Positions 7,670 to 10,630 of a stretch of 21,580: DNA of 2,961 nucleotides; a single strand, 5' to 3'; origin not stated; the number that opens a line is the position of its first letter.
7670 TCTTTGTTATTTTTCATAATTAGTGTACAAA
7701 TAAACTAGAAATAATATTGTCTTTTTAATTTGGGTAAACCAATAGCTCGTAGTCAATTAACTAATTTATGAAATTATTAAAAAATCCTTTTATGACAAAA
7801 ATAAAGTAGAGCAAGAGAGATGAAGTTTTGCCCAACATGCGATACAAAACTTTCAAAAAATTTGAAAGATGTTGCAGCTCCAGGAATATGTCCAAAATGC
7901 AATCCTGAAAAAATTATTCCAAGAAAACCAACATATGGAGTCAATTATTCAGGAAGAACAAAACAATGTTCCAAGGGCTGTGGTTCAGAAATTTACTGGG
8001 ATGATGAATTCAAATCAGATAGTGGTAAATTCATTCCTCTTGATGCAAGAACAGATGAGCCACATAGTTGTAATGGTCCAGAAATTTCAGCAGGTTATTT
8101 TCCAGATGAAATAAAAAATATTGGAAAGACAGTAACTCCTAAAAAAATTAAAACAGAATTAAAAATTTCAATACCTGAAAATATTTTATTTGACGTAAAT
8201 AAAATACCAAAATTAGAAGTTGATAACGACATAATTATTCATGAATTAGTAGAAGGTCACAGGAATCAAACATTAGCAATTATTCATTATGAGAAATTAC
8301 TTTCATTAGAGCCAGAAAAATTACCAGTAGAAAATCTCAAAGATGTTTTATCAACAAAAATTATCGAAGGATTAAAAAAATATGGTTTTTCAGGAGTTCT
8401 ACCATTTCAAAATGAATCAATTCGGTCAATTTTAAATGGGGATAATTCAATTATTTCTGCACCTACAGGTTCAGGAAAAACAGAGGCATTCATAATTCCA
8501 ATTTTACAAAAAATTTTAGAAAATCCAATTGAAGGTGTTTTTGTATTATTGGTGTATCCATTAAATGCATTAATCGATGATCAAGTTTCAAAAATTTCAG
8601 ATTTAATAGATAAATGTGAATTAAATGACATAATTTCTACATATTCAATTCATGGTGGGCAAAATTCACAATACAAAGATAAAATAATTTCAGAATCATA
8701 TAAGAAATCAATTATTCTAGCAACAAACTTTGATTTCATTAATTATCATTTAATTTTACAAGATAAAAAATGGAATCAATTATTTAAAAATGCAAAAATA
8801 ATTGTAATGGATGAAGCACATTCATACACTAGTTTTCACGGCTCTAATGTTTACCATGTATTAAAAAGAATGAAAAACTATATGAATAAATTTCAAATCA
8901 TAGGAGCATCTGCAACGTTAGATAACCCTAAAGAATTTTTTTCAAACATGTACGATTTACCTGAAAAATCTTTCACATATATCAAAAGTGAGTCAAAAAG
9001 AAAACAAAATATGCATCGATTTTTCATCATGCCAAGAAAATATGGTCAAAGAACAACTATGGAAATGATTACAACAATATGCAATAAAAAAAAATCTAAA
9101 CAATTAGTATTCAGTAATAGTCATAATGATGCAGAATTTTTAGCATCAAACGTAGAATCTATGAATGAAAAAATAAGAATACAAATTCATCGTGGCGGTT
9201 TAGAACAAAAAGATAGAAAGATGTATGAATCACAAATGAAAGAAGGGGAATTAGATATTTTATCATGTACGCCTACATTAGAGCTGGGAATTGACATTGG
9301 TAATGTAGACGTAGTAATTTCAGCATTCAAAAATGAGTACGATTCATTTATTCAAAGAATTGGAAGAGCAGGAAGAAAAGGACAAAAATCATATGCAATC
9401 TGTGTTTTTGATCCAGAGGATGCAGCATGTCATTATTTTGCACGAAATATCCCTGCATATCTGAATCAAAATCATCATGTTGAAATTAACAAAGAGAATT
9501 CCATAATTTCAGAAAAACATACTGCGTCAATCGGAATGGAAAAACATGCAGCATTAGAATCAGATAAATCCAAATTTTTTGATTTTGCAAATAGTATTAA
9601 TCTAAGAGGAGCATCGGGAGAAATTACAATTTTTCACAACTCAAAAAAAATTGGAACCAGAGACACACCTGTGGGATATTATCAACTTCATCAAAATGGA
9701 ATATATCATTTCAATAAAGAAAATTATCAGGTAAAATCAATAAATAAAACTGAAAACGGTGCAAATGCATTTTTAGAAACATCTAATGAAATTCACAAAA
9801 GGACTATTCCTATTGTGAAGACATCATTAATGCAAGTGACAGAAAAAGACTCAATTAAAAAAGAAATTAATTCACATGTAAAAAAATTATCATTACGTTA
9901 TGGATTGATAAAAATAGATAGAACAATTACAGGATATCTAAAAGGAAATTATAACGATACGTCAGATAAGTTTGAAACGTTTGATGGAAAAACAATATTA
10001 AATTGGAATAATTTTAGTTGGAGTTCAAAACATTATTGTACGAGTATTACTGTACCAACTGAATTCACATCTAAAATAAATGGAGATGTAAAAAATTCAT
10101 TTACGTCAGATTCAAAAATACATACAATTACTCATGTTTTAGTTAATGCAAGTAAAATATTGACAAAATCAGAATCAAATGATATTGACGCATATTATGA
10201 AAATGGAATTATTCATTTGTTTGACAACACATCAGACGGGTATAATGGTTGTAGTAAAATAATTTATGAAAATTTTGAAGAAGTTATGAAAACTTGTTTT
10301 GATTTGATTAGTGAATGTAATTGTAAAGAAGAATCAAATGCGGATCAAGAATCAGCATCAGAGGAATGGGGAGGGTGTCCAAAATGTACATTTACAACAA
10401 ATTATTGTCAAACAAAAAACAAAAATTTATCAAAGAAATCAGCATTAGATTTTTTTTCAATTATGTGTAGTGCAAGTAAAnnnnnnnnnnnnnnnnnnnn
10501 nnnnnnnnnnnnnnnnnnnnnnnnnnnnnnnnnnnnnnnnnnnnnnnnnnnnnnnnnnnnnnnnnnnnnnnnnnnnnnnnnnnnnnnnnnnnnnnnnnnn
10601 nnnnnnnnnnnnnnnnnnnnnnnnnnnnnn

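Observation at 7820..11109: Insulated two-gene module: zinc-ribbon-extended DEAH/DUF1998 helicase translationally coupled to a degenerate Mesh1/SpoT-type HD protein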

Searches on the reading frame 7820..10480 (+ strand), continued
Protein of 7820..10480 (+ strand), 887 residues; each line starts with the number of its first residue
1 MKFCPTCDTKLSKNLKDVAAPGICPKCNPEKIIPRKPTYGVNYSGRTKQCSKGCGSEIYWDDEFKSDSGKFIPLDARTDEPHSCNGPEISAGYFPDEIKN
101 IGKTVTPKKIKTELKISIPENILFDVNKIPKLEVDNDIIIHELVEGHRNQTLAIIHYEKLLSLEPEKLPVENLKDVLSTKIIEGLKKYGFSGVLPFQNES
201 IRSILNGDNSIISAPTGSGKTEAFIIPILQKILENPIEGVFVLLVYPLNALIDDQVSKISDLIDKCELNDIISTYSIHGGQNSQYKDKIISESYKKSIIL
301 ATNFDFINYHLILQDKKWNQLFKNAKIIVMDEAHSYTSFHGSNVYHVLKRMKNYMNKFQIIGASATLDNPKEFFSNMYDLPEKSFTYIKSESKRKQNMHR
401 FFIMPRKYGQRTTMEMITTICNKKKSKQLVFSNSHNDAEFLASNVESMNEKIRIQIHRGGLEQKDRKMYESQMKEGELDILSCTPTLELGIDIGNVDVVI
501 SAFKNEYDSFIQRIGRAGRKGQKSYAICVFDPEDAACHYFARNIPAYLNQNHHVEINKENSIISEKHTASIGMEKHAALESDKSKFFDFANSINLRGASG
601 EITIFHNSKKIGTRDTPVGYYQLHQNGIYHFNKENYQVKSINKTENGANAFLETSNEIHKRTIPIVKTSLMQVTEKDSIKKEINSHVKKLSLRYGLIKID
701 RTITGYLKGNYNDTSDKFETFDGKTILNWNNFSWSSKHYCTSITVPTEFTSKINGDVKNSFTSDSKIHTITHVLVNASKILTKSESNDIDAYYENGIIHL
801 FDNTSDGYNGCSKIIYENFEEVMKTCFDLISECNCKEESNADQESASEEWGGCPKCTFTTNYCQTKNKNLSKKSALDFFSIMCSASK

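Call 42: find_encoding_contigs(protein=P0215, flank=6000, max_places=1)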
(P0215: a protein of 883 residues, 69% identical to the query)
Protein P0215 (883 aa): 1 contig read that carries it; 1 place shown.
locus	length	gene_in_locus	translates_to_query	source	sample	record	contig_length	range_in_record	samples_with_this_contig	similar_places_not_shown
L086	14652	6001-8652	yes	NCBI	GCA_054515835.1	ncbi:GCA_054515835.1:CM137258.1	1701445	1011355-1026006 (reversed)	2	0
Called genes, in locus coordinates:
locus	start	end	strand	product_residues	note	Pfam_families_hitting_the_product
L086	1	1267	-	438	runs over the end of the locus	-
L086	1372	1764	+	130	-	-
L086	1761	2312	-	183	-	PF00226:DnaJ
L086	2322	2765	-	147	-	PF13404:HTH_AsnC-type, PF13412:HTH_24, PF01037:AsnC_trans_reg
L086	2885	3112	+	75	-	PF13428:TPR_14 (faint), PF13432:TPR_16, PF13371:TPR_9 (weak), PF14559:TPR_19, PF13431:TPR_17 (weak), PF00515:TPR_1, PF07719:TPR_2, PF13181:TPR_8, +3 more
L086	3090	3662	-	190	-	-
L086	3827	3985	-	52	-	-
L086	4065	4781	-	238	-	-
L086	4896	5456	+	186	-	PF05638:T6SS_HCP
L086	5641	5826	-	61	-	-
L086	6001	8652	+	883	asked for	PF00270:DEAD, PF04851:ResIII (weak), PF00271:Helicase_C, PF09369:MZB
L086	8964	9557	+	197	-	-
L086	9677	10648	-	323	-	PF00413:Peptidase_M10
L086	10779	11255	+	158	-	-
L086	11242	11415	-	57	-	-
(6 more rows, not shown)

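Call 58: predict_structure(alignment_id=A4)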
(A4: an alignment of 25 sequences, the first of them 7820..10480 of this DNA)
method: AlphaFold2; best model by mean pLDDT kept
length: 887 residues; sequences in the alignment: 25
mean_pLDDT: 56.8   pTM: 0.36
mean pLDDT of the five models: 56.8, 56.0, 55.4, 53.0, 49.8
residues with pLDDT >= 90: 28; 70-90: 241; 50-70: 263; < 50: 355
segments of 3 or more residues with pLDDT < 50: 13-19, 34-46, 62-71, 86-116, 157-164, 214-218, 248-250, 304-310, 332-346, 364-368, 390-405, 407-413, 427-601, 613-621, 753-762, 836-850, 859-867
pLDDT, mean of each block of 10 residues (from residue 1): 63 46 64 43 47 60 45 60 53 28 32 47 65 65 74 52 58 90 89 79 77 54 83 79 61 74 91 78 81 84 51 66 62 37 47 55 49 57 56 31 45 53 51 35 40 38 33 29 26 36 34 30 38 29 28 26 28 32 37 36 60 37 65 69 63 76 69 62 76 82 75 66 65 71 81 45 68 83 63 80 62 87 87 51 37 55 43 83 61
secondary structure, 60 per line:
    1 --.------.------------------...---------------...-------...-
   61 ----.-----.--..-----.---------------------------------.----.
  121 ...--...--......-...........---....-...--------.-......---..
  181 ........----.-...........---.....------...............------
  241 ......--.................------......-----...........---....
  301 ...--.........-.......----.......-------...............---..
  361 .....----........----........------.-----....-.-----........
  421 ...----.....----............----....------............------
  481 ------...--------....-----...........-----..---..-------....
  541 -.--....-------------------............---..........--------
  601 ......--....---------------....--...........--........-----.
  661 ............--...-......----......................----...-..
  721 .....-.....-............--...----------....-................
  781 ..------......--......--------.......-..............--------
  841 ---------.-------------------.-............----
elements in order (helices of 4 or more, strands of 3 or more residues): E47-49 E57-59 H131-136 H138-148 E152-155 H170-175 H179-188 H195-205 E209-213 H220-234 E241-246 H249-265 E272-277 H283-293 E297-303 H306-314 H316-322 E327-333 H341-355 E359-365 H370-377 E385-389 E402-405 H413-423 E428-432 H437-448 E453-456 H463-474 E498-501 H507-517 H537-540 H545-548 H568-579 H583-592 E601-606 E609-612 E628-631 E634-644 E647-654 E660-672 E679-684 E689-710 E719-722 H727-731 E733-744 H760-763 H765-782 E789-794 E797-802 H811-817 H819-832 H872-883

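Call 59: search_solved_structures(query=A4, max_evalue=1e-15, show_alignments=1)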
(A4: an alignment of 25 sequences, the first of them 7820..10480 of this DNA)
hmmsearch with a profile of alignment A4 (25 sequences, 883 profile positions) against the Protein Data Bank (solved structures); distinct sequences matched with E-value up to 1e-15: 41.
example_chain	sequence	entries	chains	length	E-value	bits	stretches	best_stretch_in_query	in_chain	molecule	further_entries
6znp_A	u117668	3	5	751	7.7e-43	149.8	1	161-567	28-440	Uncharacterized ATP-dependent helicase YprA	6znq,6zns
9tu7_Y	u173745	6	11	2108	5.9e-24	87.3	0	167-365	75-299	DEAD/DEAH box helicase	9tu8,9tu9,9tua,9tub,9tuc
4d25_A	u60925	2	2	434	1.4e-20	76.2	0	394-531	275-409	BMVLG PROTEIN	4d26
2db3_A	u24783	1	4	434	2.1e-20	75.6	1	174-531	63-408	ATP-dependent RNA helicase vasa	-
4tyw_A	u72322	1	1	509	7e-20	73.8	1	163-524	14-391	ATP-dependent RNA helicase MSS116, mitochondrial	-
4tyn_A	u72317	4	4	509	7.5e-20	73.7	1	163-524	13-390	ATP-dependent RNA helicase MSS116, mitochondrial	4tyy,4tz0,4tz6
3sqx_A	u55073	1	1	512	7.8e-20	73.7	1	163-524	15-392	ATP-dependent RNA helicase MSS116, mitochondrial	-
1s2m_A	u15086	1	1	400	1e-19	73.3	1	174-532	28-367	Putative ATP-dependent RNA helicase DHH1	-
3sqw_A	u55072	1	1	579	1.1e-19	73.2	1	163-524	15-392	ATP-dependent RNA helicase MSS116, mitochondrial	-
3i5x_A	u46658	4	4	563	1.1e-19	73.1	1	162-524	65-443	ATP-dependent RNA helicase MSS116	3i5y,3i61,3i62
4bru_A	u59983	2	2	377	1.2e-19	73.1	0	407-532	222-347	ATP-DEPENDENT RNA HELICASE DHH1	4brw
7ppz_B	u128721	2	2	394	1.9e-19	72.4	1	163-532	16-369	Eukaryotic initiation factor 4A-I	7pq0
5zc9_A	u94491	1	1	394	2.9e-19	71.8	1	167-532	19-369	Eukaryotic initiation factor 4A-I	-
2zu6_A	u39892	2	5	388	3.1e-19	71.7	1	167-532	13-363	Eukaryotic initiation factor 4A-I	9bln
6xki_A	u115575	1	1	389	3.1e-19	71.7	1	167-532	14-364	Eukaryotic initiation factor 4A-I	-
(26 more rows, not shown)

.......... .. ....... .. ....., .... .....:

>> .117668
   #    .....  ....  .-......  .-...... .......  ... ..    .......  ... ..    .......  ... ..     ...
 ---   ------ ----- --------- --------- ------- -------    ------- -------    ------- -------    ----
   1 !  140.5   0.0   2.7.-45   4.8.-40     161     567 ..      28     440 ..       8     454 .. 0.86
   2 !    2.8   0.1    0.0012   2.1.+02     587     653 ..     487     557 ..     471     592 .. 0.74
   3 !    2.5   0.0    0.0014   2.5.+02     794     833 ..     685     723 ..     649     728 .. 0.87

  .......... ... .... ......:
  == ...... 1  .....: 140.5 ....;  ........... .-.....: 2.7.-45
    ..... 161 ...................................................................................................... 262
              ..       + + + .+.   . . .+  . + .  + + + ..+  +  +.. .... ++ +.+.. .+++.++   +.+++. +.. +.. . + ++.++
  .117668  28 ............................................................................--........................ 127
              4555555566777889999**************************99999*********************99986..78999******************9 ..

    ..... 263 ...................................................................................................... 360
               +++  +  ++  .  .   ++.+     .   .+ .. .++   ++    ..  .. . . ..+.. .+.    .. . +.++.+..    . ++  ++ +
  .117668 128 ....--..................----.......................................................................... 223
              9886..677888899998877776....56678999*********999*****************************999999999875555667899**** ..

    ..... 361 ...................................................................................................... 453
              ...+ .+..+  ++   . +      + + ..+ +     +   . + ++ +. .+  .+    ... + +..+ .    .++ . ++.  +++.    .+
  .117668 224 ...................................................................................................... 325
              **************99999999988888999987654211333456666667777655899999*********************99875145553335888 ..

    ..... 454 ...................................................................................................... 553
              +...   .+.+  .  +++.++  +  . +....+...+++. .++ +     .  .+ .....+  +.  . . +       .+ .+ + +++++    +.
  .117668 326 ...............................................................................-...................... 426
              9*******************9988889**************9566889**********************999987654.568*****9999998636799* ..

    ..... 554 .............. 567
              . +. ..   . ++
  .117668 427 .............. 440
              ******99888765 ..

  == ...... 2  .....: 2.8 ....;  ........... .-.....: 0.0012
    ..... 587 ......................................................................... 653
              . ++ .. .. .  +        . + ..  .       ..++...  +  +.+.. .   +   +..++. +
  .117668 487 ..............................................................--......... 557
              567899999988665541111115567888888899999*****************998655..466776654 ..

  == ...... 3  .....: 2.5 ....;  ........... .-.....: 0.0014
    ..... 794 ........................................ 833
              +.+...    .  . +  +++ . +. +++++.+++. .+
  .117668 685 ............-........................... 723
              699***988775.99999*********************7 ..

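Call 71: search_dna_similar(query=window:7820-10480:+, collection=phages, mode=protein, max_evalue=1e-10, max_rows=8)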
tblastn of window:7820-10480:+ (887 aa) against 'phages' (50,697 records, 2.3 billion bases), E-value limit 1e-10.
Records with a match: 3; places in all: 3; records where one place covers at least 80% of the query: 0.
Best place of each record, by identity: <60% 3.
By first word of the organism name: Listeria 3.
By host as written in the record: Listeria monocytogenes 3.
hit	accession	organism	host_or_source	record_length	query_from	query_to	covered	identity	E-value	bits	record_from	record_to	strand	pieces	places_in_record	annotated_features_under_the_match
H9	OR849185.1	Listeria phage LM 4-14-1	Listeria monocytogenes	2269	185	589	46%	21.6%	7e-12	75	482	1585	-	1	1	record has no annotation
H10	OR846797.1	Listeria phage LM 4-11-1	Listeria monocytogenes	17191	185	589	46%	21.6%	1e-11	75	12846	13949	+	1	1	record has no annotation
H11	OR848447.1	Listeria phage LM 4-14-1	Listeria monocytogenes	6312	181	540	41%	23.8%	6e-13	79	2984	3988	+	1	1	record has no annotation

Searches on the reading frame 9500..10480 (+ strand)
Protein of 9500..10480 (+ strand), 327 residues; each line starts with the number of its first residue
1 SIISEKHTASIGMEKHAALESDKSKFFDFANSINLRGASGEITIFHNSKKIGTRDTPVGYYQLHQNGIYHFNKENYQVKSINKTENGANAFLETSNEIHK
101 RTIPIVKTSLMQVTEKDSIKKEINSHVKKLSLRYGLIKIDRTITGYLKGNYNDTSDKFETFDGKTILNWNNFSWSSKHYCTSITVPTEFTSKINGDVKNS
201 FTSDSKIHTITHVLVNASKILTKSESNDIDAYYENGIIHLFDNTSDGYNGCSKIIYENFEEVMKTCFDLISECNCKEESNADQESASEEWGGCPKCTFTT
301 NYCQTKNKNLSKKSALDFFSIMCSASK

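Call 60: search_protein_families(library=pfam, proteins=[window:9500-10480:+], max_evalue=10)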
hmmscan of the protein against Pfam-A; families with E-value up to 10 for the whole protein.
window:9500-10480:+ (327 aa): 1 family
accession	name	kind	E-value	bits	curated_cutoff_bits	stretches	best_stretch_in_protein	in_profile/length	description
PF09369.15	MZB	-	1.5e-07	32.5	24.2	1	211-297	2-80/80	MrfA Zn-binding domain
